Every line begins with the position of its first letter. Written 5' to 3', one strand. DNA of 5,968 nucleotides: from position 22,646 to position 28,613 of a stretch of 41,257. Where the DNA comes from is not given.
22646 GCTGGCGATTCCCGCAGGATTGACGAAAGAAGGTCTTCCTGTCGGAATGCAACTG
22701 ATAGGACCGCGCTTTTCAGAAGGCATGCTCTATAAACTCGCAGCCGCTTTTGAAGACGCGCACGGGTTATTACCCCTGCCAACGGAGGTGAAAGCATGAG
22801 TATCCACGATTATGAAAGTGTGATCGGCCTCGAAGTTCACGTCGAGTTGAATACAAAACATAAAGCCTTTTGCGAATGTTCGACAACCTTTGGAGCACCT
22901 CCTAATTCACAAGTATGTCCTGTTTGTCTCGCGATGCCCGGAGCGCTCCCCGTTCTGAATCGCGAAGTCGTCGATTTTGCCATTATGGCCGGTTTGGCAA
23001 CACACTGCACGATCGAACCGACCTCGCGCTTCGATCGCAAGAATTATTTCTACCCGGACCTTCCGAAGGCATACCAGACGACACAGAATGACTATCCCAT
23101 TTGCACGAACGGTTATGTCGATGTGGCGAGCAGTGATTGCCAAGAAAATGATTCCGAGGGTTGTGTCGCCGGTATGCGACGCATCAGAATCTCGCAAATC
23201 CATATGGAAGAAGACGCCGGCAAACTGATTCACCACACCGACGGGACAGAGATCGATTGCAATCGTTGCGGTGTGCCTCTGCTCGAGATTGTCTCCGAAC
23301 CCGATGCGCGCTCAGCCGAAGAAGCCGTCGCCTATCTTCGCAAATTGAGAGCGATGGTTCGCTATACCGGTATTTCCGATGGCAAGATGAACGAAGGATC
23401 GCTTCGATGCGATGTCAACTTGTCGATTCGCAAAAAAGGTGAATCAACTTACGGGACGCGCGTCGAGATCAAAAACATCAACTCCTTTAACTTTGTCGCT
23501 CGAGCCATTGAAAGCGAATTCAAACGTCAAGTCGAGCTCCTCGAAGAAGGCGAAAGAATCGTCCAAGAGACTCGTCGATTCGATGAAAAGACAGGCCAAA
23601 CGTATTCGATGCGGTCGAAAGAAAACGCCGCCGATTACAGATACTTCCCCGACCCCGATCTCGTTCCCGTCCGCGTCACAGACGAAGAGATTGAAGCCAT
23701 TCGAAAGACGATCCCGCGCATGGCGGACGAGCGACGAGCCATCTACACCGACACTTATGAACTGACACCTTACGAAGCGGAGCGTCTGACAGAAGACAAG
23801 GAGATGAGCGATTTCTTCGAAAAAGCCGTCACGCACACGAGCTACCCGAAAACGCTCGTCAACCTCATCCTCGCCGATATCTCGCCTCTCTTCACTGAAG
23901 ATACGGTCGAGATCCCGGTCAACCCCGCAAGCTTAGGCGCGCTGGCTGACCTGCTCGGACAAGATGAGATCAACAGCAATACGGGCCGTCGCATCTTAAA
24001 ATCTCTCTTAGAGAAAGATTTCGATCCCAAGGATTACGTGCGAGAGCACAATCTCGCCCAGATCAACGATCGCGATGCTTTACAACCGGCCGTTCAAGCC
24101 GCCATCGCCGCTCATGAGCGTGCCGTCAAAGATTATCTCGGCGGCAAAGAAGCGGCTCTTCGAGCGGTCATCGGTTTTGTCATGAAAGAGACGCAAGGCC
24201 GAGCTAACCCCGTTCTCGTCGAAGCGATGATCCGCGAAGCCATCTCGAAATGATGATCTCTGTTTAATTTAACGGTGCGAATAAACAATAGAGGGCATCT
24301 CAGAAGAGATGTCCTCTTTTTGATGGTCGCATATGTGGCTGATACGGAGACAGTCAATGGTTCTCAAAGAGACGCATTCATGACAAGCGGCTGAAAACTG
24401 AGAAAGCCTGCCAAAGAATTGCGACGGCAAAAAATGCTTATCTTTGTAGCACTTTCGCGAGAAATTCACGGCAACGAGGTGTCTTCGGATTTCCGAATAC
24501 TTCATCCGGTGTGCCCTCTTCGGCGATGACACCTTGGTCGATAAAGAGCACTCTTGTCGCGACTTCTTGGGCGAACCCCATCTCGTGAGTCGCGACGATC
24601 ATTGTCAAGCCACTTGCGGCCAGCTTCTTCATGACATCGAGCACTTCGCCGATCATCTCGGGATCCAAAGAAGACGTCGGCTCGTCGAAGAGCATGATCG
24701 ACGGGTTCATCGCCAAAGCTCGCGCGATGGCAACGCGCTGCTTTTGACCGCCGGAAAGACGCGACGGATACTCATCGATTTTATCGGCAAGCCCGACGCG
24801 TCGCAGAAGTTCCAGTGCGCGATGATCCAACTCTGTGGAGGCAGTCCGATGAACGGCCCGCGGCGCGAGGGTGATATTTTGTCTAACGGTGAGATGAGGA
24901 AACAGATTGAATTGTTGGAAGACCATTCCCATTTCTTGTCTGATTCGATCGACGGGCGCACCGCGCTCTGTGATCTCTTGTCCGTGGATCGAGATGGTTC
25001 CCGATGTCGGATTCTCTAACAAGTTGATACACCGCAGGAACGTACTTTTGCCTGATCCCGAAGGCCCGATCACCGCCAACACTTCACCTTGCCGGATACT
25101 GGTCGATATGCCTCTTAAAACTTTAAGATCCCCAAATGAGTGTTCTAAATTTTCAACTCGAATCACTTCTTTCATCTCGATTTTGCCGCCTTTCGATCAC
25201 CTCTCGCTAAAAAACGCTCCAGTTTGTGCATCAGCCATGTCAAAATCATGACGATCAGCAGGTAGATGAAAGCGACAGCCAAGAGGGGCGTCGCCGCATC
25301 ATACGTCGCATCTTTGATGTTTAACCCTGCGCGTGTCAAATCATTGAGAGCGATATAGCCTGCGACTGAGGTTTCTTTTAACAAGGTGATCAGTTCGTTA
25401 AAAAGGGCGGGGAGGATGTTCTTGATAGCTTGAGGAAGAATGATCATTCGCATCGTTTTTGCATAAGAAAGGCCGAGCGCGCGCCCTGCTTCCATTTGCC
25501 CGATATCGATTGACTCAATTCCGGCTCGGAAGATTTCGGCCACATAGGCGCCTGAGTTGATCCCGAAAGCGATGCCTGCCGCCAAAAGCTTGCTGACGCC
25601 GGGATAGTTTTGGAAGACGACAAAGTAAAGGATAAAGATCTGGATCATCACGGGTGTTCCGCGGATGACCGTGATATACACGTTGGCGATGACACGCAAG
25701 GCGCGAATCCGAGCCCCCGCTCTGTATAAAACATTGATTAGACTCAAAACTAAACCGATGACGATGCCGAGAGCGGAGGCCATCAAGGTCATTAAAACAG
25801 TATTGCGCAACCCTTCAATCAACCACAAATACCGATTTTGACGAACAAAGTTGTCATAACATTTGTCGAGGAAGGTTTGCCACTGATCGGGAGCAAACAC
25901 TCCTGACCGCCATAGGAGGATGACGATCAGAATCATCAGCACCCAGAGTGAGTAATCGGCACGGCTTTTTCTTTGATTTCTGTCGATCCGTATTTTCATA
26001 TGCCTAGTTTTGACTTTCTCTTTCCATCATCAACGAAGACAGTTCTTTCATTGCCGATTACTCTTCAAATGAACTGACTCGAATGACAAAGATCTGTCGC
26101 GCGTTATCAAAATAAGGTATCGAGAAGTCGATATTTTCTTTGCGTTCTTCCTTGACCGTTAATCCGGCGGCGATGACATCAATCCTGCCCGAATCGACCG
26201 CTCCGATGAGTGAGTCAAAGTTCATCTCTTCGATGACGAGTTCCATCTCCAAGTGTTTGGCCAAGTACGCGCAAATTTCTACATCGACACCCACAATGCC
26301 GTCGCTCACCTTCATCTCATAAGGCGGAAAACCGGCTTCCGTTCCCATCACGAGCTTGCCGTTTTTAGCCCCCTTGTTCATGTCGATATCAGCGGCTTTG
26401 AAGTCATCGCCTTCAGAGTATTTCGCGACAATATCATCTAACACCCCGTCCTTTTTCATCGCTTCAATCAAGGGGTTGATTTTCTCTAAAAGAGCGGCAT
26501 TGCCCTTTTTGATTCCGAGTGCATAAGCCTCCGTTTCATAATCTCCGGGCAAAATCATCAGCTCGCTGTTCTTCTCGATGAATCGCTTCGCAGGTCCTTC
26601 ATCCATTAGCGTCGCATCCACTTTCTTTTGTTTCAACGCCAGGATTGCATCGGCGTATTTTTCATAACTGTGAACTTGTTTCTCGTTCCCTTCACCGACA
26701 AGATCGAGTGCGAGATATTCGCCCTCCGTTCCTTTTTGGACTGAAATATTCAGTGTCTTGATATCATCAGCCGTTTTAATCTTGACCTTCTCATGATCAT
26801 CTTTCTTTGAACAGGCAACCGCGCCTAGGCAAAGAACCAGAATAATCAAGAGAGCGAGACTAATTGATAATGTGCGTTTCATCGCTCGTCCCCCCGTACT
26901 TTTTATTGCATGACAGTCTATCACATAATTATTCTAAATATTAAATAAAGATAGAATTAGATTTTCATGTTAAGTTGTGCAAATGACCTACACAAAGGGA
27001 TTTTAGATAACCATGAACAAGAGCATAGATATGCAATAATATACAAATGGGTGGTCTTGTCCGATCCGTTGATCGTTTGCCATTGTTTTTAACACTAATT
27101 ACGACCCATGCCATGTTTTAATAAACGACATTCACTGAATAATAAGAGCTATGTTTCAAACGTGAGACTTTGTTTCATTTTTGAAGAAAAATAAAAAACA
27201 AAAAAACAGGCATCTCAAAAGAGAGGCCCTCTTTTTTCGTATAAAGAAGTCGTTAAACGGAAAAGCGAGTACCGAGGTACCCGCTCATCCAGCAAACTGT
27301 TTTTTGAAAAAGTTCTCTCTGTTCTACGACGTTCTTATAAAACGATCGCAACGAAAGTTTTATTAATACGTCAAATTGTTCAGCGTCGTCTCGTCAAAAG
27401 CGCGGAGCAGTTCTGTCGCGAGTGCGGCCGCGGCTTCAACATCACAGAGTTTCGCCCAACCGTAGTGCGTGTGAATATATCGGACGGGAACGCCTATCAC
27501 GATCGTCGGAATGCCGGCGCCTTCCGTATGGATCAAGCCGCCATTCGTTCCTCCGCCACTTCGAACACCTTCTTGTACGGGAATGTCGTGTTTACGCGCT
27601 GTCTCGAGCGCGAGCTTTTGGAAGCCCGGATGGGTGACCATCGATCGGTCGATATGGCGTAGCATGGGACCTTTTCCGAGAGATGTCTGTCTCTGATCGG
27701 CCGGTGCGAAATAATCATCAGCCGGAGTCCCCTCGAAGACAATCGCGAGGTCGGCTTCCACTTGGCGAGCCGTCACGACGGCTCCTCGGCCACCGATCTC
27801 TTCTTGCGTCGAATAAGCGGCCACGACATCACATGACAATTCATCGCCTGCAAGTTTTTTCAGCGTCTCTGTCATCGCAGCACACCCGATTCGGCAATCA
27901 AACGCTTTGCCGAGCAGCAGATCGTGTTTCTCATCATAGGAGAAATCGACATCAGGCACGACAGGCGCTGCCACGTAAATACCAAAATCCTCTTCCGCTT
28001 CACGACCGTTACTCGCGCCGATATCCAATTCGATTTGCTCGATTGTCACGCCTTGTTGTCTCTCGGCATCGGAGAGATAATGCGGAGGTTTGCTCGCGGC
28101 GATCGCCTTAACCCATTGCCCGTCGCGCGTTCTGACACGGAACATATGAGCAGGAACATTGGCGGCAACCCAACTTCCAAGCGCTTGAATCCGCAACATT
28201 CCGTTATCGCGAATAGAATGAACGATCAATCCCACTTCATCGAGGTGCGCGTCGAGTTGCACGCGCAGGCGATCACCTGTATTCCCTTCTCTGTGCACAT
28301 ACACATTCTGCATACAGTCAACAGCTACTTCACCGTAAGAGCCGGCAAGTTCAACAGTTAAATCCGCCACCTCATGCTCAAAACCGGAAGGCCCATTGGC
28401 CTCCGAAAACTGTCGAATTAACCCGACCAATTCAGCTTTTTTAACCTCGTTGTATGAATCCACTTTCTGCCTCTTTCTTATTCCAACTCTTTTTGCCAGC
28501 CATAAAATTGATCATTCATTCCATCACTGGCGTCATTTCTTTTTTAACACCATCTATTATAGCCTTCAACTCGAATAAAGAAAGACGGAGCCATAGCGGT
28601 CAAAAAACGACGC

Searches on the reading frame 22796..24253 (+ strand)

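Call 80: search_protein_families(library=pfam, proteins=[window:22796-24253:+], max_evalue=0.00001)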
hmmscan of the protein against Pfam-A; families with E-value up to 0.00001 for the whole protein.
window:22796-24253:+ (485 aa): 2 families
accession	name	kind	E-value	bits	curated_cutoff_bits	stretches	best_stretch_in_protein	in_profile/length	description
PF02934.20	GatB_N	-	2.2e-122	408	23.4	1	9-300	2-277/277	GatB/GatE catalytic domain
PF02637.23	GatB_Yqey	-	1.1e-33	116.6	27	1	339-483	1-148/148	GatB domain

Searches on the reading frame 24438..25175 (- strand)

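Call 80: search_protein_families(library=pfam, proteins=[window:24438-25175:-], max_evalue=0.00001)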
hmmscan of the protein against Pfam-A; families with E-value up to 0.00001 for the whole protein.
window:24438-25175:- (245 aa): 3 families
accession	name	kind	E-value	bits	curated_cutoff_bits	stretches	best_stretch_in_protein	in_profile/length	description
PF00005.33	ABC_tran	-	3.9e-40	138.1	25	1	20-168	1-137/137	ABC transporter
PF13304.12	AAA_21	-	1.2e-14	55.6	27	1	134-199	232-300/304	AAA domain, putative AbiEii toxin, Type IV TA system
PF02463.25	SMC_N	-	3.8e-08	33.5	40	1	31-206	25-206/220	RecF/RecN/SMC N terminal domain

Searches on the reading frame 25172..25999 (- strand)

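Call 80: search_protein_families(library=pfam, proteins=[window:25172-25999:-], max_evalue=0.00001)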
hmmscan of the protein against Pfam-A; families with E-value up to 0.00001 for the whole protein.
window:25172-25999:- (275 aa): 1 family
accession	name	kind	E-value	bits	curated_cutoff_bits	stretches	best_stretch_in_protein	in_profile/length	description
PF00528.27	BPD_transp_1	-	1.7e-24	87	26.4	1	99-264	14-182/184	Binding-protein-dependent transport system inner membrane component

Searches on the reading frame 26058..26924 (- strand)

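Call 80: search_protein_families(library=pfam, proteins=[window:26058-26924:-], max_evalue=0.00001)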
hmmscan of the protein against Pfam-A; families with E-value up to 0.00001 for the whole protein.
window:26058-26924:- (288 aa): 2 families
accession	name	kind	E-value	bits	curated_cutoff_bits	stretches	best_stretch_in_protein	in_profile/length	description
PF00497.25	SBP_bac_3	-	5.2e-31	107.6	26.4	1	191-282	1-91/132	Bacterial extracellular solute-binding proteins, family 3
PF10613.14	Lig_chan-Glu_bd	-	5.6e-06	26.9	30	0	234-279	65-110/115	Ligated ion channel L-glutamate- and glycine-binding site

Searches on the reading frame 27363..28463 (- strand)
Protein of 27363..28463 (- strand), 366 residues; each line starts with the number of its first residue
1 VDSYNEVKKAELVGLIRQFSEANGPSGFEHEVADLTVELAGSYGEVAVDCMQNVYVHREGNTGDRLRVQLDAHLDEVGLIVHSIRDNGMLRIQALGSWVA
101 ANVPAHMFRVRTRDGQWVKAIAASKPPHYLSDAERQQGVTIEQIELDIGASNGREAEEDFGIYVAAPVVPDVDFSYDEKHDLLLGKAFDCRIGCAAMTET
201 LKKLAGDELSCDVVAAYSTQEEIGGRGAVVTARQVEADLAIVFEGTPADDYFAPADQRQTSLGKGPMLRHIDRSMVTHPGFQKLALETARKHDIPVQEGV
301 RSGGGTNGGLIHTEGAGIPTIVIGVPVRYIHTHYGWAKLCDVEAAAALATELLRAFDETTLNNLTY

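Call 80: search_protein_families(library=pfam, proteins=[window:27363-28463:-], max_evalue=0.00001)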
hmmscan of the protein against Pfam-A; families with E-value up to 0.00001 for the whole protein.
window:27363-28463:- (366 aa): 2 families
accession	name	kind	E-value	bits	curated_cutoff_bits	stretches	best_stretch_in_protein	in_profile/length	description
PF05343.19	Peptidase_M42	-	6.3e-74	249.1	23.2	1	53-348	2-292/292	M42 glutamyl aminopeptidase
PF01546.33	Peptidase_M20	-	1.6e-06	28.6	24.6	1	173-354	18-205/206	Peptidase family M20/M25/M40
